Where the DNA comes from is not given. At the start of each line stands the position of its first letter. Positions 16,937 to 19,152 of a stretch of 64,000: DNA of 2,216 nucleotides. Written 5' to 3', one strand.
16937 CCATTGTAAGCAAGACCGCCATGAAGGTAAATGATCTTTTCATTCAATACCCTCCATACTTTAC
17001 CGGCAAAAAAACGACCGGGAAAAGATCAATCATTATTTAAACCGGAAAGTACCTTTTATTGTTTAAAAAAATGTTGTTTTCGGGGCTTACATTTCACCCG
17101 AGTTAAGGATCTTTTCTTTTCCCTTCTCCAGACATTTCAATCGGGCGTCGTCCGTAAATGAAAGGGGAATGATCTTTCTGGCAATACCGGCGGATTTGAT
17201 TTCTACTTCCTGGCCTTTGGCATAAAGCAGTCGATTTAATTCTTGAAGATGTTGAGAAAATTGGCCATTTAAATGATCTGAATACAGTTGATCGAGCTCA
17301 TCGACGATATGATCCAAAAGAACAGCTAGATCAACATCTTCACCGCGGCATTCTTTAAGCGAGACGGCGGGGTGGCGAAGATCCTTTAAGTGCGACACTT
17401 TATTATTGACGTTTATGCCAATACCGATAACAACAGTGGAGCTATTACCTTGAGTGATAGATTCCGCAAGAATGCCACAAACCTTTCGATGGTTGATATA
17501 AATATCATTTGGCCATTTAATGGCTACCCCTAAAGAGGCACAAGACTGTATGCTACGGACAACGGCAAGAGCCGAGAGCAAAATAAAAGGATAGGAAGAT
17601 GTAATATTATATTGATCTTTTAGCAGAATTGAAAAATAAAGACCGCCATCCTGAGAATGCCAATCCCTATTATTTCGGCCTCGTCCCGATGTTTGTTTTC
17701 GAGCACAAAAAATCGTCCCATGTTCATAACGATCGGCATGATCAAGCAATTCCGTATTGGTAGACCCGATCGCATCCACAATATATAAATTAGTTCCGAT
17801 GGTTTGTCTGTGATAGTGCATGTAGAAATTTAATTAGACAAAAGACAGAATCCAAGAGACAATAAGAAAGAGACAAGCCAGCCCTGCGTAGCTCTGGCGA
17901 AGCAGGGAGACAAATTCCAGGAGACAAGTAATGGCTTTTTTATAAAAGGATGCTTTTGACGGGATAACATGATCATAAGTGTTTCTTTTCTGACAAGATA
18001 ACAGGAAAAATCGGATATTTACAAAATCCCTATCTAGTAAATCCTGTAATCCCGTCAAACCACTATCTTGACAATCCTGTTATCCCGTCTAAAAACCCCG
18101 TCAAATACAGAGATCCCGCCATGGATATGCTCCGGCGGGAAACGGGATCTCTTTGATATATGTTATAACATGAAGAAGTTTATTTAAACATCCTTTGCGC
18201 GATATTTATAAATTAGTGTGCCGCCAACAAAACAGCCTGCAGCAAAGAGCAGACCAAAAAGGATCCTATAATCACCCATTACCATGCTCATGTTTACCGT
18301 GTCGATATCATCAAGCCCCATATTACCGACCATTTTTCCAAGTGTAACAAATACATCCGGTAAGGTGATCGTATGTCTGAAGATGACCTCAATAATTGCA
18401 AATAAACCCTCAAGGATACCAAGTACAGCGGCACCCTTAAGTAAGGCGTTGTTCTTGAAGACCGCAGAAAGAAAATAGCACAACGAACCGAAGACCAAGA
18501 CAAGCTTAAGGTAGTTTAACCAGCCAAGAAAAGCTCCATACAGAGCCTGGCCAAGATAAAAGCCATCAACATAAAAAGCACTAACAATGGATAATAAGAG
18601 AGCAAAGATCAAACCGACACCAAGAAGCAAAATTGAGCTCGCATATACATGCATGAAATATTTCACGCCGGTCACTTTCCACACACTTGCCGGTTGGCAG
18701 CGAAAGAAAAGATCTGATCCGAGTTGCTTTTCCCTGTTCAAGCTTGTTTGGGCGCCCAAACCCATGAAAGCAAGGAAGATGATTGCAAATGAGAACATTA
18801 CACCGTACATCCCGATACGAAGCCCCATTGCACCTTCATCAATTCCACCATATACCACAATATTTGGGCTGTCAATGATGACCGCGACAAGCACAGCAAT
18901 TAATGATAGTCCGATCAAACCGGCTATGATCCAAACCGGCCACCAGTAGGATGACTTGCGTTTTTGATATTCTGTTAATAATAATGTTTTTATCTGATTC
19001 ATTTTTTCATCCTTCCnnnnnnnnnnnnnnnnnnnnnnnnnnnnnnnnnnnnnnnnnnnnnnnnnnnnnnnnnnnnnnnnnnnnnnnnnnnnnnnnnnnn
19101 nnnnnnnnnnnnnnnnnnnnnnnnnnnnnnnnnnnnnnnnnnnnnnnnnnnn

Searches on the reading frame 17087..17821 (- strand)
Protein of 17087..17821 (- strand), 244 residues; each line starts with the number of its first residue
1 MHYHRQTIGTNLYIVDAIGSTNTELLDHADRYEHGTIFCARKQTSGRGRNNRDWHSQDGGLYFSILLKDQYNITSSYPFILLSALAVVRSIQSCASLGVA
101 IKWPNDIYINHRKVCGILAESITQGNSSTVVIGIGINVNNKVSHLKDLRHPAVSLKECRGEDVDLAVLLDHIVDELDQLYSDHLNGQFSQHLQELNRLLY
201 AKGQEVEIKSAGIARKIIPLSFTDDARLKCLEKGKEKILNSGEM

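Call 8: search_protein_families(library=pfam, proteins=[window:17087-17821:-], max_evalue=0.1)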
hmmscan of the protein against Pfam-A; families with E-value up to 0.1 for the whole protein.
window:17087-17821:- (244 aa): 4 families
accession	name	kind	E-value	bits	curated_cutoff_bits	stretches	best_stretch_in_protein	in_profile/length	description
PF03099.24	BPL_LplA_LipB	-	8.6e-24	84.4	21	1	18-137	5-133/133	Biotin/lipoate A/B protein ligase family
PF21948.1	LplA-B_cat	-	0.0052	17.2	27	1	59-154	73-162/200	Lipoyl protein ligase A/B catalytic domain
PF20680.3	DUF6817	-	0.026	15.1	25.2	1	181-214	10-43/85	Domain of unknown function (DUF6817)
PF04017.17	DUF366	-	0.066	13.1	29.9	1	104-175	106-168/184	Domain of unknown function (DUF366)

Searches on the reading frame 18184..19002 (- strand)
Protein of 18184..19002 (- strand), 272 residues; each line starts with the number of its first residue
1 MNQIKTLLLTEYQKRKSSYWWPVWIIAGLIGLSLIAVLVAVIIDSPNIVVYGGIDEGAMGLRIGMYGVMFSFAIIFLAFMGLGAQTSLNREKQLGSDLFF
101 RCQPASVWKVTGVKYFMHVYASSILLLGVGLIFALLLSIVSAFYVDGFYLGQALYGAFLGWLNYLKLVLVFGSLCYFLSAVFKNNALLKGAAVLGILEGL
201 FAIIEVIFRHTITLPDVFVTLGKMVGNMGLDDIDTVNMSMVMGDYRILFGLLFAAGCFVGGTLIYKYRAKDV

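Call 8: search_protein_families(library=pfam, proteins=[window:18184-19002:-], max_evalue=0.1)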
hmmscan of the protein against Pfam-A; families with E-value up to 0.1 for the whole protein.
window:18184-19002:- (272 aa): 1 family
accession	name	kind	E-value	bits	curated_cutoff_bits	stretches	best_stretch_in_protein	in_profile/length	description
PF13273.12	DUF4064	-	0.0034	18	32.1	1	67-145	17-81/102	Protein of unknown function (DUF4064)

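Call 14: find_encoding_contigs(protein=window:18184-19002:-, flank=4000, max_places=10)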
Protein window:18184-19002:- (272 aa): 1 contig read that carries it; 1 place shown.
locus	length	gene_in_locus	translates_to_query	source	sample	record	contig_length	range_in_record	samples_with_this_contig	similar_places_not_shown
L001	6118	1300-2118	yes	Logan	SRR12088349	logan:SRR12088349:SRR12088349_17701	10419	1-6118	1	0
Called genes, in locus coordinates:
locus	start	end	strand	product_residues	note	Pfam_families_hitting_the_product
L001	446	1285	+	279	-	PF00005:ABC_tran, PF13304:AAA_21 (weak)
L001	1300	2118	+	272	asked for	-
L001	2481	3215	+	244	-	PF03099:BPL_LplA_LipB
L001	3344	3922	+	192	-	-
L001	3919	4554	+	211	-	-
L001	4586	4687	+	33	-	-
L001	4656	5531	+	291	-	-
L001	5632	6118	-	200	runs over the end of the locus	PF02660:G3P_acyltransf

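Call 15: find_homologous_proteins(query=window:18184-19002:-, max_evalue=0.001)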
Query window:18184-19002:- (272 aa): 28 proteins with E <= 0.001 among 8000 candidates.
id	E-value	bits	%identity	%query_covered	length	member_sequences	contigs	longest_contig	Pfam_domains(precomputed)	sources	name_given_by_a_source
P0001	7.3e-170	581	100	100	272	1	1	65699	-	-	-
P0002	6.2e-155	533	90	100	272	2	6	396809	-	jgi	jgi:hypothetical protein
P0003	7.4e-154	529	88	100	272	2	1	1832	-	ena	-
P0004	5.4e-137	474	80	100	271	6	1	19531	-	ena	-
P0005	3.0e-135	468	79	100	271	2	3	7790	-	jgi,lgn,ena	-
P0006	2.5e-134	465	80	100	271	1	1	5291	-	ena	-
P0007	4.5e-134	464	78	100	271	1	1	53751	-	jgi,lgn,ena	-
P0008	5.3e-134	464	79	100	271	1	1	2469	-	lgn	-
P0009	6.7e-134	464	79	100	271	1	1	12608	-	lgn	-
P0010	1.6e-133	462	76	100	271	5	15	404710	-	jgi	jgi:hypothetical protein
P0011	1.3e-130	453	78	100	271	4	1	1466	-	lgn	-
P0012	4.7e-123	428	72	100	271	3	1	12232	-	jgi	-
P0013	2.2e-122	426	72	100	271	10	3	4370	-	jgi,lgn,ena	-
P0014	3.9e-122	425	74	100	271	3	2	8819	-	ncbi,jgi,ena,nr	ncbi:MAG: hypothetical protein DRP93_03210 [Candidatus Neomarinimicrobiota bacterium]|nr:MAG: hypoth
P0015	1.9e-121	423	71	100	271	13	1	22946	-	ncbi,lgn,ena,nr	ncbi:MAG: hypothetical protein KAH15_00625 [Candidatus Marinimicrobia bacterium]|nr:hypothetical pro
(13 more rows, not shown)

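Call 17: find_related_loci(query=A3, collection=genome_contigs, flank=4000)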
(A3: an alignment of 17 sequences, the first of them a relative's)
Query A3 (272 aa) in genome_contigs; peptide patterns used: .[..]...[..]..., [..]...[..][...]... (x = any residue, [..] = any of these).
54 stretches matched a pattern; 16 encode a relative of the query (tblastn E <= 1e-3); 16 distinct loci.
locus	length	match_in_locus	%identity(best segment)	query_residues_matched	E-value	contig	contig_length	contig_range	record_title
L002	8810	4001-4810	80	1-271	8e-140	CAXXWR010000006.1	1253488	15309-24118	MAG: uncultured Fusibacter sp. isolate 09a0c790-c096-42bb-b34c-29f3d5964584 genome assembly, contig: contig_6, whole gen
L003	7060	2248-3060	73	1-272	6e-133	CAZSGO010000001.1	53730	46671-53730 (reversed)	MAG TPA_asm: uncultured bacterium isolate binchicken_co42_491 genome assembly, contig: NODE_437_length_53730_cov_13.3427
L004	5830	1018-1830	74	1-272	8e-126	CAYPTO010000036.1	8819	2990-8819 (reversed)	MAG TPA_asm: uncultured bacterium isolate binchicken_co256_165 genome assembly, contig: NODE_22435_length_8819_cov_4.611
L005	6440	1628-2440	72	1-272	6e-124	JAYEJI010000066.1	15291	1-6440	MAG: Candidatus Neomarinimicrobiota bacterium isolate MAG167 MAG167_66, whole genome shotgun sequence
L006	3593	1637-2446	72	1-271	9e-120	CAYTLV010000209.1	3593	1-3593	MAG TPA_asm: uncultured bacterium isolate SRP191223_co2_119 genome assembly, contig: NODE_35456_length_3593_cov_12.19191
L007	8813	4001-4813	71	1-272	4e-118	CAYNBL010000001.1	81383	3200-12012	MAG TPA_asm: uncultured bacterium isolate binchicken_co9_147 genome assembly, contig: NODE_70_length_81383_cov_9.689234,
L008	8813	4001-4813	64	1-272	1e-113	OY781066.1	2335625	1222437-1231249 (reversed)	MAG: bacterium isolate 3f09b34d-3823-4943-8a24-52827942b81a genome assembly, chromosome: 1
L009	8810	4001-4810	61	1-271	2e-106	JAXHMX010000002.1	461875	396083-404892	MAG: Candidatus Neomarinimicrobiota bacterium isolate Salar_de_Ascotan_soil_MAG_ASO67 contig_3207_polypolish, whole geno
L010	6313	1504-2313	59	1-271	6e-105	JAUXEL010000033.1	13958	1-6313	MAG: Candidatus Neomarinimicrobiota bacterium isolate CSMAG_2876 CSMAG_2876_k117_3918130_length_13958_cov_19.0000, whole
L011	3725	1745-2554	60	1-271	8e-106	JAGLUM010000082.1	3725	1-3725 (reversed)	MAG: Candidatus Neomarinimicrobiota bacterium isolate RS_11_34 ZL20.bin.34.fa_82, whole genome shotgun sequence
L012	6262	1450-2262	58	1-272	1e-102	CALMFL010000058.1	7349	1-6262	MAG TPA_asm: uncultured Candidatus Marinimicrobia bacterium isolate SRR6284161_bin.54_CONCOCT_v1.1_MAG genome assembly,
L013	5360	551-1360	59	1-271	6e-102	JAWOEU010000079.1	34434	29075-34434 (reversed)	MAG: Fidelibacterota bacterium isolate BLK5-3.bin.93 k191_610657, whole genome shotgun sequence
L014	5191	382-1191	55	1-271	2e-92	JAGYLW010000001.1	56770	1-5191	MAG: Candidatus Neomarinimicrobiota bacterium isolate M50B103 1, whole genome shotgun sequence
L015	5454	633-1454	41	1-271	4e-58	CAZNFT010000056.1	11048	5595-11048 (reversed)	MAG TPA_asm: uncultured bacterium isolate binchicken_co59_572 genome assembly, contig: NODE_13989_length_11048_cov_15.37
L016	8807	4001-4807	43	6-271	9e-65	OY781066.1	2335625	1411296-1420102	MAG: bacterium isolate 3f09b34d-3823-4943-8a24-52827942b81a genome assembly, chromosome: 1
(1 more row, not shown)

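Call 22: search_protein_families(library=ncbifam, proteins=[window:18184-19002:-], max_evalue=0.01)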
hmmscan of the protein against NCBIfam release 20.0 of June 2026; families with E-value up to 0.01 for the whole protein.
window:18184-19002:- (272 aa): 0 families

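Call 24: search_solved_structures(query=A3, max_evalue=1)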
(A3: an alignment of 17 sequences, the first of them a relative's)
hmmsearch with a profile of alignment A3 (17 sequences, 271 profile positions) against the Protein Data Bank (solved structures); distinct sequences matched with E-value up to 1: 1.
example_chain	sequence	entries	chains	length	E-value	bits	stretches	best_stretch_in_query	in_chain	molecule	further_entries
1g73_A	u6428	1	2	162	0.76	12.6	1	185-241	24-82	SECOND MITOCHONDRIA-DERIVED ACTIVATOR OF CASPASES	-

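Call 48: search_protein_families(library=pfam, alignment_id=A3, max_evalue=1)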
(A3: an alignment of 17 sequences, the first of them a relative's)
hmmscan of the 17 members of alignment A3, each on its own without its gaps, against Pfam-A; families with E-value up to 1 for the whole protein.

A. member 1, P0001 (272 aa): 1 family
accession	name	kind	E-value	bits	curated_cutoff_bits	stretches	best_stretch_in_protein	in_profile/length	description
PF13273.12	DUF4064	-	0.0034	18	32.1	1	67-145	17-81/102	Protein of unknown function (DUF4064)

B. families by the number of members that match (of 17 scanned): 8 families
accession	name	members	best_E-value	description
PF13273.12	DUF4064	4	0.0015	Protein of unknown function (DUF4064)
PF12730.13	ABC2_membrane_4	3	1.1e-05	ABC-2 family transporter protein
PF13346.12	ABC2_membrane_5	3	0.03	ABC-2 family transporter protein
PF17307.7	Smim3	1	0.2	Small integral membrane protein 3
PF04995.19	CcmD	1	0.41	Heme exporter protein D (CcmD)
PF12698.13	ABC2_membrane_3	1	0.48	ABC-2 family transporter protein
PF19297.4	QcrA_N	1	0.5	QcrA subunit N-terminal region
PF01998.22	DUF131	1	0.99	Protein of unknown function DUF131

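Call 71: predict_structure(alignment_id=A3)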
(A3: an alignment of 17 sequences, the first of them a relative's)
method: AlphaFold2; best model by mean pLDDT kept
length: 272 residues; sequences in the alignment: 17
mean_pLDDT: 59.2   pTM: 0.53
mean pLDDT of the five models: 59.2, 58.0, 55.6, 51.4, 50.3
residues with pLDDT >= 90: 0; 70-90: 15; 50-70: 221; < 50: 36
segments of 3 or more residues with pLDDT < 50: 51-53, 78-107
pLDDT, mean of each block of 10 residues (from residue 1): 61 65 63 64 54 54 58 52 41 38 44 58 66 67 61 67 68 65 59 62 61 58 57 56 66 73 64 47
secondary structure, 60 per line:
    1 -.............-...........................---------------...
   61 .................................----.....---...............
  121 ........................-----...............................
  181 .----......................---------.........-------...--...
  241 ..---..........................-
elements in order: H2-14 H16-42 H58-93 H98-102 H106-144 H150-181 H186-207 H217-225 H238-242 H246-271

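Call 74: search_protein_families(library=pfam, proteins=[L016:2884-3117:+], max_evalue=0.1)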
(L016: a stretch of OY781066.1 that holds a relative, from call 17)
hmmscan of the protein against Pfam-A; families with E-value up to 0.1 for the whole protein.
L016:2884-3117:+ (78 aa): 0 families

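Call 75: fold_search(model_id=the predicted structure, library=pdb)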
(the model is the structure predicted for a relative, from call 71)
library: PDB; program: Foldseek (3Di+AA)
matches with E <= 10: 95; with E <= 0.001: 0
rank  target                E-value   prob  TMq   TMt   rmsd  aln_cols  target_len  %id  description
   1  7o17_D                3.9e-01  0.63  0.34  0.34  10.5       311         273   12  ABC transporter NosDFY E154Q, ATP-bound in lipid nanodisc (released 2022-04-13)
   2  7o17_E                8.4e-01  0.63  0.38  0.39   9.9       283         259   14  ABC transporter NosDFY E154Q, ATP-bound in lipid nanodisc (released 2022-04-13)
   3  9q1y_A                9.6e-01  0.57  0.38  0.40   9.1       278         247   16  Nucleotide-free structure of PmtCD in detergent LMNG (released 2025-11-26)
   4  8wbx_A                1.4e+00  0.38  0.35  0.25   8.9       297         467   14  Cryo-EM structure of the ABCG25 bound to ABA (released 2023-09-27)
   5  4yon_A                1.6e+00  0.11  0.17  0.14  17.3       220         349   11  P-Rex1:Rac1 complex (released 2015-07-01)
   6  9cfl_A                1.7e+00  0.23  0.32  0.32  11.2       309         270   14  Cryo-EM structure of S. aureus TarGH in complex with ATP-gamma-S (released 2025-04-23)
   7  5fi0_A                1.9e+00  0.11  0.18  0.15  17.4       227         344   10  Crystal Structure of the P-Rex1 DH/PH tandem in complex with Rac1 (released 2016-04-20)
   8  7r89_A                1.9e+00  0.25  0.32  0.19  10.2       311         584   12  The structure of human ABCG5/ABCG8 purified from yeast (released 2021-09-08)
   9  9i20_A                2.0e+00  0.09  0.19  0.18  21.0       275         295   17  Cryo-EM structure of human SLC35B1 with ADP (released 2025-05-21)
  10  8j7w_B                2.1e+00  0.13  0.19  0.19  18.6       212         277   14  Cryo-EM structure of hZnT7-Fab complex in zinc state 2, determined in heterogeneous conformations- one subunit in an i (released 2023-09-20)
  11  8wto_A                2.5e+00  0.20  0.35  0.20  12.9       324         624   14  Cryo-EM structure of jasmonic acid transporter ABCG16 in outward conformation (released 2024-10-23)
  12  7qba_D                2.7e+00  0.28  0.38  0.37  10.5       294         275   13  CryoEM structure of the ABC transporter NosDFY complexed with nitrous oxide reductase NosZ (released 2022-08-03)
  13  7e7o_A                2.7e+00  0.20  0.28  0.06   9.9       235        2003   14  Cryo-EM structure of human ABCA4 in NRPE-bound state (released 2021-06-30)
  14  1xwm                  2.8e+00  0.08  0.17  0.20  14.4       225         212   13  The crystal structure of PhoU (phosphate uptake regulator), Structural genomics (released 2004-12-14)
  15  6z5u_A                3.0e+00  0.18  0.29  0.31  16.1       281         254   12  Cryo-EM structure of the A. baumannii MlaBDEF complex bound to APPNHP (released 2021-05-05)
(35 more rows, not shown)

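Call 79: search_protein_families(library=padloc, proteins=[window:18184-19002:-], max_evalue=0.01)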
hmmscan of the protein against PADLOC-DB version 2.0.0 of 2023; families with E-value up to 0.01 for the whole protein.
window:18184-19002:- (272 aa): 0 families
